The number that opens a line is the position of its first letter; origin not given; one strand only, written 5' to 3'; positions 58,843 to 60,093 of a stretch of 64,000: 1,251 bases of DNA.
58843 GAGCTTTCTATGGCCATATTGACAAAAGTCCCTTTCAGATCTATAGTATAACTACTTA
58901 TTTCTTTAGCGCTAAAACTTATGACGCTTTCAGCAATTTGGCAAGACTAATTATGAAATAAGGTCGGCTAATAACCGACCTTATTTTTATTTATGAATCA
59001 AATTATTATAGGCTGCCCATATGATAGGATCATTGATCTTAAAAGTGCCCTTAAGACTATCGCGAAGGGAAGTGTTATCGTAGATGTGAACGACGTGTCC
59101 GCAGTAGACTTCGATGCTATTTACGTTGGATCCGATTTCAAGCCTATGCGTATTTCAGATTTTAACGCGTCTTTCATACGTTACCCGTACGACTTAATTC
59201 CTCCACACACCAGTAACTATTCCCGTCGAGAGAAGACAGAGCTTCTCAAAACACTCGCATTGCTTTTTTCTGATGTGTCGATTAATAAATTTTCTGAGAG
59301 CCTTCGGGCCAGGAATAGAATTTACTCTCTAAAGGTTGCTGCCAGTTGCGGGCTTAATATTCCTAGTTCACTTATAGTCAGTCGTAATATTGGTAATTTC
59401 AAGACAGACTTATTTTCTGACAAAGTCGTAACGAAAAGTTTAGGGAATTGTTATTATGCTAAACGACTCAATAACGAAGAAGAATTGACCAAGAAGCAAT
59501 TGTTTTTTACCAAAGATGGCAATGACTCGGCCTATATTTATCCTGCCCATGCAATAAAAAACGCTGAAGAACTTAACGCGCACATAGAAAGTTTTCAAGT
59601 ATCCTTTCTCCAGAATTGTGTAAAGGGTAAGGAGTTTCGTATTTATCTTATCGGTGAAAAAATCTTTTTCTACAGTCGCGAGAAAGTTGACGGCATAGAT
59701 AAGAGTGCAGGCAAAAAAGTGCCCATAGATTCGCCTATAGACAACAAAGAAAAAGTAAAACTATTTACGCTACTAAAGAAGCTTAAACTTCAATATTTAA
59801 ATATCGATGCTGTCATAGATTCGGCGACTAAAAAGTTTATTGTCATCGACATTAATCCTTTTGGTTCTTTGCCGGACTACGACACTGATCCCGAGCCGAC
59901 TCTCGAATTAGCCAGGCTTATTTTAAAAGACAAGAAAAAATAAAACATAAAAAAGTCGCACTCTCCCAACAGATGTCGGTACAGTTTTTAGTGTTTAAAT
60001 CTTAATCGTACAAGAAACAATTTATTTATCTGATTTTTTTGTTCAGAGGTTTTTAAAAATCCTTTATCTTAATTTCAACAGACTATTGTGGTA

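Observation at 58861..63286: AT-rich block: ATP-grasp ligase, three related small proteins, embedded tRNA-Glu and an ABC-2 exporter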

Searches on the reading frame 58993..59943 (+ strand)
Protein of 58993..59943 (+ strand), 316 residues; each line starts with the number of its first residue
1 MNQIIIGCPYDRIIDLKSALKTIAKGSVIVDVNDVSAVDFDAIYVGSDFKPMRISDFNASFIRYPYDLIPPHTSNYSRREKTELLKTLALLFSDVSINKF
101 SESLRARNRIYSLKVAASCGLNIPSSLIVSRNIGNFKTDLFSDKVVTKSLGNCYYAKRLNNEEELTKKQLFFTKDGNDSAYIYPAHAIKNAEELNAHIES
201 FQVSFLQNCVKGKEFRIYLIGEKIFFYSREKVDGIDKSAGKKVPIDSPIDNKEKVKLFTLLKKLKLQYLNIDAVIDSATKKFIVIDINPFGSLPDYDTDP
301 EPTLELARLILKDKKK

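Call 4: search_protein_families(library=pfam, proteins=[window:58993-59943:+], max_evalue=1)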
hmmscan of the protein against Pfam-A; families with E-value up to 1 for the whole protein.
window:58993-59943:+ (316 aa): 1 family
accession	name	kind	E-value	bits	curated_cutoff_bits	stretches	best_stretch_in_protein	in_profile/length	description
PF05770.16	Ins134_P3_kin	-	0.0058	16.6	23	1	260-296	151-191/201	Inositol 1,3,4-trisphosphate 5/6-kinase ATP-grasp domain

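Call 5: search_protein_families(library=ncbifam, proteins=[window:58993-59943:+], max_evalue=1)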
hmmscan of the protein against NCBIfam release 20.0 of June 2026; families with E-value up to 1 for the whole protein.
window:58993-59943:+ (316 aa): 3 families
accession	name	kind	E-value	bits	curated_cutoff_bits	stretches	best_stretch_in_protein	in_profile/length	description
TIGR04187.1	GRASP_SAV_5884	subfamily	2.8e-08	33.4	350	1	59-291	68-290/312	ATP-grasp ribosomal peptide maturase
TIGR04184.1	ATPgraspMvdD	equivalog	8.1e-08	31.8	475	1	86-292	101-298/321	MvdD family ATP-grasp ribosomal peptide maturase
TIGR04185.1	ATPgraspMvdC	equivalog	2.6e-07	30.1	425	1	76-291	91-295/318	MvdC family ATP-grasp ribosomal peptide maturase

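Call 10: find_homologous_proteins(query=window:58993-59943:+)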
Query window:58993-59943:+ (316 aa): 41 proteins with E <= 0.001 among 2495 candidates.
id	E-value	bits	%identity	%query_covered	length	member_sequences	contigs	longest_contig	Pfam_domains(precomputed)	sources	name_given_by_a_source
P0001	1.3e-202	689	100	100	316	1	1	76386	-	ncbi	ncbi:hypothetical protein ACFL1U_01500 [Patescibacteria group bacterium]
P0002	5.7e-97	343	53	99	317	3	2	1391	-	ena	-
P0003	1.3e-82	295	46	100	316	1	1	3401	-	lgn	-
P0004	7.5e-81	290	47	98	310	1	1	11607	-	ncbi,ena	-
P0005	3.6e-79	284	47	98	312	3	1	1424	-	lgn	-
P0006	7.1e-74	267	46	99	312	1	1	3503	-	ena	-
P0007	1.2e-73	266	45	97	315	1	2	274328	-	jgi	jgi:hypothetical protein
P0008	8.1e-73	263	42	99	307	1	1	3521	-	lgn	-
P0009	9.8e-72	260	44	99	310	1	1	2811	-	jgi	jgi:hypothetical protein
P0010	5.5e-70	254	42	98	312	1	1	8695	-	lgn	-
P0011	6.4e-70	254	42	98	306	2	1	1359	-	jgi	jgi:hypothetical protein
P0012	6.5e-68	247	41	99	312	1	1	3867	PF02655.20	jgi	jgi:hypothetical protein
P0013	1.0e-67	247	42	98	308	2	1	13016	-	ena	-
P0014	5.2e-62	228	39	99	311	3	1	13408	-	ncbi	ncbi:MAG: hypothetical protein ACM3KM_02690 [Acidobacteriaceae bacterium]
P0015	3.0e-59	219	39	98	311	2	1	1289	-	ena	-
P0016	2.7e-58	216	37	100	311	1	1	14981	-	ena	-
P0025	5.4e-50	188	36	99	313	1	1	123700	-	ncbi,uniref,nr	ncbi:hypothetical protein Q4Q35_19550 [Flavivirga aquimarina]|uniref:ATP-grasp domain-containing pro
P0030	1.9e-48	183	38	98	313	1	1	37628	-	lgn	-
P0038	2.3e-41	160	36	98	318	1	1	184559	-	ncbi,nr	ncbi:MAG: hypothetical protein JAZ15_03160 [Candidatus Thiodiazotropha endolucinida]|nr:hypothetical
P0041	1.7e-35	141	32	98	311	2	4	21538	-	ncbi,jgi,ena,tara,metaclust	tara:strand:+ start:3966 stop:4901 length:936 start_codon:yes stop_codon:yes gene_type:complete|meta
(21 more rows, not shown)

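Call 12: find_encoding_contigs(protein=P0007, flank=6000, max_places=2)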
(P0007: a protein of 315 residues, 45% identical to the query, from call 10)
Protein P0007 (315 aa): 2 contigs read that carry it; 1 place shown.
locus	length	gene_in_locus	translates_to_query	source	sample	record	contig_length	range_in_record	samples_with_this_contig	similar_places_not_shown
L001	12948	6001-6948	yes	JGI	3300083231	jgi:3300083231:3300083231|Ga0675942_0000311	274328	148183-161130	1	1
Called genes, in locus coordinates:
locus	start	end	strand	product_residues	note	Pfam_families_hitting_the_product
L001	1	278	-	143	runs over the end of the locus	-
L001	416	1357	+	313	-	PF02899:Phage_int_SAM_1, PF13495:Phage_int_SAM_4 (weak), PF00589:Phage_integrase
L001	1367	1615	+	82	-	-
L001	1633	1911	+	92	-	-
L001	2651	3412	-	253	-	PF01978:TrmB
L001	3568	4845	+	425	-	-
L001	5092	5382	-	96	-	-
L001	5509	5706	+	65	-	-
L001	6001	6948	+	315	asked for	-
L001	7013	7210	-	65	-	PF00313:CSD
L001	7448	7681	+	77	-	-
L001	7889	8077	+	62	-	-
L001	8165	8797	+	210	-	PF00857:Isochorismatase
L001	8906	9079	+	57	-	-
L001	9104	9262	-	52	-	-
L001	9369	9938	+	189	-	PF07638:Sigma70_ECF, PF04542:Sigma70_r2, PF08281:Sigma70_r4_2, PF04545:Sigma70_r4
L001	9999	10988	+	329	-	-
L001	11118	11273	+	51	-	-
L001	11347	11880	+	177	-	-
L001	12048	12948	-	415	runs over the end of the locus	PF02769:AIRS_C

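Call 13: find_encoding_contigs(protein=P0025, flank=6000, max_places=2)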
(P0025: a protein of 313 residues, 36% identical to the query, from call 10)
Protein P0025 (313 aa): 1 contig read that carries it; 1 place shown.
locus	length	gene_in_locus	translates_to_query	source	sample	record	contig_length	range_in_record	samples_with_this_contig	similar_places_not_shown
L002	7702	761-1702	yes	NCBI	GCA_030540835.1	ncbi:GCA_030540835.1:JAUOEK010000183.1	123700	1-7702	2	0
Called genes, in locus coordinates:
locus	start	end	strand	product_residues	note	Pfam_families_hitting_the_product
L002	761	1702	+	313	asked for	-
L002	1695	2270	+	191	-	-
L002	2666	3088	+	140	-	PF12844:HTH_19 (faint), PF13560:HTH_31 (faint), PF01381:HTH_3 (faint), PF13443:HTH_26 (faint)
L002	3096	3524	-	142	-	PF12844:HTH_19 (faint), PF01381:HTH_3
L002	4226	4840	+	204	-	-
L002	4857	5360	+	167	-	-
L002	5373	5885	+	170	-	-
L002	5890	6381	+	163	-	-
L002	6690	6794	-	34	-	PF14022:DUF4238 (weak)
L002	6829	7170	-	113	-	-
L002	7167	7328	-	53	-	-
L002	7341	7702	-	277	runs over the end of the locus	PF08867:FRG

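Call 14: find_encoding_contigs(protein=P0038, flank=6000, max_places=2)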
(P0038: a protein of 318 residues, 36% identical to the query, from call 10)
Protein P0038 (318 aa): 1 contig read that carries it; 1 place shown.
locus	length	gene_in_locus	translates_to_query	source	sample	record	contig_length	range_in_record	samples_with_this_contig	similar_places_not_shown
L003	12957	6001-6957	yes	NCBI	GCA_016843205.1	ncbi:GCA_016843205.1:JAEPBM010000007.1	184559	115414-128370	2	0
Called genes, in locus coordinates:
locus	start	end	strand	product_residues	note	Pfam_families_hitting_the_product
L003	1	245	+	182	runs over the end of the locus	PF01618:MotA_ExbB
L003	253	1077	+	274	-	-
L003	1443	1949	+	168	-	-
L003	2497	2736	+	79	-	-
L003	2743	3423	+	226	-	-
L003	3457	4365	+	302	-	-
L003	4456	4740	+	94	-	-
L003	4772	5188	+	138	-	-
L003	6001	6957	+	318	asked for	-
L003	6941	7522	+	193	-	-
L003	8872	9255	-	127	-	-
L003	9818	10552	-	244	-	-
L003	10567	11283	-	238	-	-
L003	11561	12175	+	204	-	-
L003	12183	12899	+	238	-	-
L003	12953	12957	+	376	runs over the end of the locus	PF02463:SMC_N (faint), PF13304:AAA_21 (faint), PF00005:ABC_tran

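Call 16: search_protein_families(library=pfam, proteins=[L002:1695-2270:+, L003:6941-7522:+, L001:7448-7681:+, L001:7889-8077:+, L001:5509-5706:+, L001:8906-9079:+], max_evalue=1)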
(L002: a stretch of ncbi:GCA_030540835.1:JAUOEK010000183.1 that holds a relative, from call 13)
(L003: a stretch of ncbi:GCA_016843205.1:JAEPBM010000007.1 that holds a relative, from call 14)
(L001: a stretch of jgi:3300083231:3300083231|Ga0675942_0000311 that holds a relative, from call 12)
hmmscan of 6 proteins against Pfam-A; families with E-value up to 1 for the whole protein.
L002:1695-2270:+ (191 aa): 1 family
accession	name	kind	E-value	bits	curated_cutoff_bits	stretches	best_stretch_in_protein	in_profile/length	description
PF13640.12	2OG-FeII_Oxy_3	-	0.048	15.1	27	1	101-184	5-94/98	2OG-Fe(II) oxygenase superfamily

L003:6941-7522:+ (193 aa): 1 family
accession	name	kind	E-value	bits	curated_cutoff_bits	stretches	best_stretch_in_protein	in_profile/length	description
PF03171.26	2OG-FeII_Oxy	-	0.13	13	23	1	118-174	37-95/101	2OG-Fe(II) oxygenase superfamily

L001:7448-7681:+ (77 aa): 1 family
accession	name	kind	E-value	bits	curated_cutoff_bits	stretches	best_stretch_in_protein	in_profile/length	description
PF00817.25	IMS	-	0.061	13.7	23.2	1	5-59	10-61/148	impB/mucB/samB family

L001:7889-8077:+ (62 aa): 0 families

L001:5509-5706:+ (65 aa): 5 families
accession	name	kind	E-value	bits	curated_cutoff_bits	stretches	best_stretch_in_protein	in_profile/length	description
PF14012.11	DUF4229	-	0.01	16.3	27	1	18-58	11-49/68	Protein of unknown function (DUF4229)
PF08570.15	DUF1761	-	0.015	16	31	1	6-56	37-87/123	Protein of unknown function (DUF1761)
PF04020.18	Phage_holin_4_2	-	0.02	15.9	28.8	1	12-59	61-104/105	Mycobacterial 4 TMS phage holin, superfamily IV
PF01769.21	MgtE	-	0.095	13.4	27.6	1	7-57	38-86/125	Divalent cation transporter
PF00507.24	Oxidored_q4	-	0.12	13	23.3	1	1-56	36-90/99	NADH-ubiquinone/plastoquinone oxidoreductase, chain 3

L001:8906-9079:+ (57 aa): 1 family
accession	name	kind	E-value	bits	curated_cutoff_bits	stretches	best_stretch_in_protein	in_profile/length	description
PF19762.4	DUF6249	-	0.0094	16.3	33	1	18-53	67-103/104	Domain of unknown function (DUF6249)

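Call 18: find_related_loci(query=A1, collection=genome_contigs, flank=6000)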
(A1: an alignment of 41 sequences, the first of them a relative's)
Query A1 (316 aa) in genome_contigs; peptide patterns used: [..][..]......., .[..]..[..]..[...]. (x = any residue, [..] = any of these).
40 stretches matched a pattern; 7 encode a relative of the query (tblastn E <= 1e-3); 7 distinct loci.
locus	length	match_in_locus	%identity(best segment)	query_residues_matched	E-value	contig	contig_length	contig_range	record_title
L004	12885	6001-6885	43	1-300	2e-79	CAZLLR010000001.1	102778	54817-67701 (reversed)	MAG TPA_asm: uncultured Candidatus Saccharibacteria bacterium isolate SRP216583_co1_142 genome assembly, contig: NODE_62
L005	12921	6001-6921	42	1-311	4e-75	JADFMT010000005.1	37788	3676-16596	MAG: Patescibacteria group bacterium isolate B5T1B11 B5T1B11_NODE159, whole genome shotgun sequence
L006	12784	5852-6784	39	1-314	1e-68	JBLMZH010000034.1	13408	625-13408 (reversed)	MAG: Acidobacteriaceae bacterium isolate MAG208 PRJNA951521_bin64_renamed_33, whole genome shotgun sequence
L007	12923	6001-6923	47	1-312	2e-67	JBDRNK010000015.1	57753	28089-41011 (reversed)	MAG: Candidatus Uhrbacteria bacterium isolate MEGAHIT-group-1.884 k141_9801215, whole genome shotgun sequence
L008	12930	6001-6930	37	1-313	3e-62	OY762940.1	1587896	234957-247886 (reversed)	MAG: Candidatus Cloacimonadota bacterium isolate fde15138-546a-48ac-9104-3b47d2f39405 genome assembly, chromosome: 1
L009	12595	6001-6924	40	1-310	1e-54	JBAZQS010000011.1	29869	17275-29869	MAG: Patescibacteria group bacterium isolate SO_2017_SWC_59 scaffold_1322_c1_LP-4_2017, whole genome shotgun sequence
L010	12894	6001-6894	32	4-311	1e-44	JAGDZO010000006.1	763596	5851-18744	MAG: Cyclobacteriaceae bacterium isolate FR12bac3 FR12DL_contig_96, whole genome shotgun sequence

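Call 19: search_solved_structures(query=A1, max_evalue=1)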
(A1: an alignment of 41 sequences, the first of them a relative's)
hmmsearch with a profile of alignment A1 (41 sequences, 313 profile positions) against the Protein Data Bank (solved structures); distinct sequences matched with E-value up to 1: 12.
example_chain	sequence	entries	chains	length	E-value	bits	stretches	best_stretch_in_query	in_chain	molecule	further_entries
5ig9_A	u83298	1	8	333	5.7e-10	41.7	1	162-310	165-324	ATP grasp ligase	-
7m4s_A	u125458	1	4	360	6.9e-09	38.1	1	98-290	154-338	AMdnB protein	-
7mgv_A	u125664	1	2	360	5.7e-07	31.8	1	168-310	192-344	CdnC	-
5ig8_A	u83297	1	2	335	4.1e-05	25.7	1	201-289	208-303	ATP grasp ligase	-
7drm_A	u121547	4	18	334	0.0012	20.9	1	196-285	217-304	ATP-grasp domain-containing protein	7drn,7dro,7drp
8phd_A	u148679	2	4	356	0.05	15.6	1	207-290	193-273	Cell division cycle protein 123 homolog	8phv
2odt_X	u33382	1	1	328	0.063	15.3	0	256-307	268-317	Inositol-tetrakisphosphate 1-kinase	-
13lz_A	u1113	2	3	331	0.064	15.3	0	256-307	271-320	Inositol-tetrakisphosphate 1-kinase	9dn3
2q7d_A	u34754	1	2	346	0.072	15.1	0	256-307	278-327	Inositol-tetrakisphosphate 1-kinase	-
2qb5_A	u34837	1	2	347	0.073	15.1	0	256-307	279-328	Inositol-tetrakisphosphate 1-kinase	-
1jqd_A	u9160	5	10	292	0.45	12.5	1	228-289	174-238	Histamine N-Methyltransferase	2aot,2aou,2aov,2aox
1jqe_A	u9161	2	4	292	0.46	12.5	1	228-289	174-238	Histamine N-Methyltransferase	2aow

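Call 37: search_protein_families(library=padloc, proteins=[window:58993-59943:+, L002:1695-2270:+], max_evalue=0.1)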
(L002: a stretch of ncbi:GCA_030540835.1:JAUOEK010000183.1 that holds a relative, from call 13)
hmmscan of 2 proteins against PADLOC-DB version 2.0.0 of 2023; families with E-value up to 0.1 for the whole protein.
window:58993-59943:+ (316 aa): 0 families

L002:1695-2270:+ (191 aa): 1 family
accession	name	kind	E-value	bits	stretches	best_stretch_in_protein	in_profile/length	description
PDLC01653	2OG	-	0.00097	17.9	1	101-184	5-77/81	"CAS-I,CAS-II,CAS-III,CAS-IV,CAS-V,CAS-VI; associated"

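Call 38: search_protein_families(library=phrogs, proteins=[window:58993-59943:+, L002:1695-2270:+], max_evalue=0.1)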
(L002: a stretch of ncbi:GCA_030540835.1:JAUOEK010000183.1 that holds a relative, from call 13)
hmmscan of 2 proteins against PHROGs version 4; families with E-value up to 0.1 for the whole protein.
window:58993-59943:+ (316 aa): 0 families

L002:1695-2270:+ (191 aa): 3 families
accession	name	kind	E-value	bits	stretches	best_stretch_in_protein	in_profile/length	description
phrog_2297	-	DNA, RNA and nucleotide metabolism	2.8e-05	25.5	1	69-185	50-157/163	DNA endonuclease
phrog_13746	-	unknown function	0.045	14.9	0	94-183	36-113/125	-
phrog_10804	-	unknown function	0.059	14.8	1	30-89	14-73/82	-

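Call 39: find_encoding_contigs(protein=P0004, flank=5000, max_places=1)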
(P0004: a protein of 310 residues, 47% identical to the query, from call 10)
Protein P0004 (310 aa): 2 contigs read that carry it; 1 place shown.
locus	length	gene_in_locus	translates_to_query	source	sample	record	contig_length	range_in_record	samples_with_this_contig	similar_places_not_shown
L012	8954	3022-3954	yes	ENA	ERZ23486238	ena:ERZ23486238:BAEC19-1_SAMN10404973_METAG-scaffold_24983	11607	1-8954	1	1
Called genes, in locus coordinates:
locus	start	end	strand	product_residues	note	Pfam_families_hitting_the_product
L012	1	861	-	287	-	?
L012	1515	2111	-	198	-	PF12917:YfbR-like (weak), PF13023:HD_3, PF01966:HD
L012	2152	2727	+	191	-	PF09335:VTT_dom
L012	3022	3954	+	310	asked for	-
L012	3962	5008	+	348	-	PF22847:Glyco_hydro_43_rel (faint)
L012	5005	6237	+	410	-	-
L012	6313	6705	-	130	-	-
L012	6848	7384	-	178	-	-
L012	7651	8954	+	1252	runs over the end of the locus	PF18076:FGAR-AT_N, PF02769:AIRS_C, PF22689:FGAR-AT_PurM_N-like, PF02769:AIRS_C, PF13507:GATase_5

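Call 40: find_encoding_contigs(protein=P0013, flank=5000, max_places=1)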
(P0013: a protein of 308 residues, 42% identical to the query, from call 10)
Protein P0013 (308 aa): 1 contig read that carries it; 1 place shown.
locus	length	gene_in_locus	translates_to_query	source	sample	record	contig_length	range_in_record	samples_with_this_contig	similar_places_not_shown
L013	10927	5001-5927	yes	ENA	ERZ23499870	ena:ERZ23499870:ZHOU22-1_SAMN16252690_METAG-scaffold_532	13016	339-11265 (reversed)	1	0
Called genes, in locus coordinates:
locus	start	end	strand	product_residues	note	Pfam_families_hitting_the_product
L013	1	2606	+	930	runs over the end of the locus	PF03699:UPF0182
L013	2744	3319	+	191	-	PF09335:VTT_dom (weak)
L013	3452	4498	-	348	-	PF00251:Glyco_hydro_32N (faint), PF04041:Glyco_hydro_130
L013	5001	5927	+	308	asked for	-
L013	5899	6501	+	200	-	-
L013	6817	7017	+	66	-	PF00313:CSD, PF08206:OB_RNB (weak)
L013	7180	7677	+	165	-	-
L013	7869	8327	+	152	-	-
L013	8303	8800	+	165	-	PF07291:MauE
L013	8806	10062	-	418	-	PF07690:MFS_1, PF13347:MFS_2 (faint), PF11700:ATG22, PF07690:MFS_1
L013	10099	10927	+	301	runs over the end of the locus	PF01073:3Beta_HSD, PF01370:Epimerase, PF13460:NAD_binding_10 (weak), PF16363:GDP_Man_Dehyd, PF08338:DUF1731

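Call 41: find_encoding_contigs(protein=P0030, flank=5000, max_places=1)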
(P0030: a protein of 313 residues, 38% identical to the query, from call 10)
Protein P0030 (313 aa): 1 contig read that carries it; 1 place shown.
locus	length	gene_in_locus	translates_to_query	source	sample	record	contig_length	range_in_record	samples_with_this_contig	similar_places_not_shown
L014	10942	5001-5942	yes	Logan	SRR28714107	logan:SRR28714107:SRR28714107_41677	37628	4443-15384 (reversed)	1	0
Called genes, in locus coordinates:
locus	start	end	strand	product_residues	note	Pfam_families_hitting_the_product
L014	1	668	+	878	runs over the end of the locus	-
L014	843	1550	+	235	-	-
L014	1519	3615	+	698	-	-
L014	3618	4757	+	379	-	PF04055:Radical_SAM, PF13186:SPASM (weak)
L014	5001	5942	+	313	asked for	-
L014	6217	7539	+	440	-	PF04055:Radical_SAM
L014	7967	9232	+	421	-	PF04055:Radical_SAM, PF13353:Fer4_12 (weak), PF13186:SPASM (weak)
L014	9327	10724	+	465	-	-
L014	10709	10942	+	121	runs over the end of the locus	PF02261:Asp_decarbox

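Call 42: find_encoding_contigs(protein=P0041, flank=5000, max_places=2)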
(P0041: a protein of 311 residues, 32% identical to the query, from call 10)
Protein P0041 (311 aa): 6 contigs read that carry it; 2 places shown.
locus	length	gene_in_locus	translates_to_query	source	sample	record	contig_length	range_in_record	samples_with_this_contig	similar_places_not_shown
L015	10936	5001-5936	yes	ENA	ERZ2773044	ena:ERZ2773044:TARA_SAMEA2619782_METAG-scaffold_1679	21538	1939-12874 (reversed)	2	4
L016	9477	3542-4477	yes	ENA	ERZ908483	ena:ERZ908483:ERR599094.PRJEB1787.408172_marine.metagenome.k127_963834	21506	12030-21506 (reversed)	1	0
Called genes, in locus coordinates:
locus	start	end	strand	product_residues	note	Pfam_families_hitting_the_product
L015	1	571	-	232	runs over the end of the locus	PF03203:MerC (weak)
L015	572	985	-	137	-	PF00376:MerR, PF13411:MerR_1, PF09278:MerR-DNA-bind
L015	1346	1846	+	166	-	PF07275:ArdA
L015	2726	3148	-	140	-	-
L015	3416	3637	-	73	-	-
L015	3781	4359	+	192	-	PF00239:Resolvase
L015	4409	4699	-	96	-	-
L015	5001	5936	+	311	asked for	-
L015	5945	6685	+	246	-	PF00196:GerE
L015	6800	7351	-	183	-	-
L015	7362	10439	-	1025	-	PF00873:ACR_tran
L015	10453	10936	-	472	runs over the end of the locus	PF25919:BSH_CusB (weak), PF25973:BSH_CzcB, PF25893:HH_CzcB, PF25954:Beta-barrel_RND_2 (weak), PF25975:CzcB_C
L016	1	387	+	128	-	?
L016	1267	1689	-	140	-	-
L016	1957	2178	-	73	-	-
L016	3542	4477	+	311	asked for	-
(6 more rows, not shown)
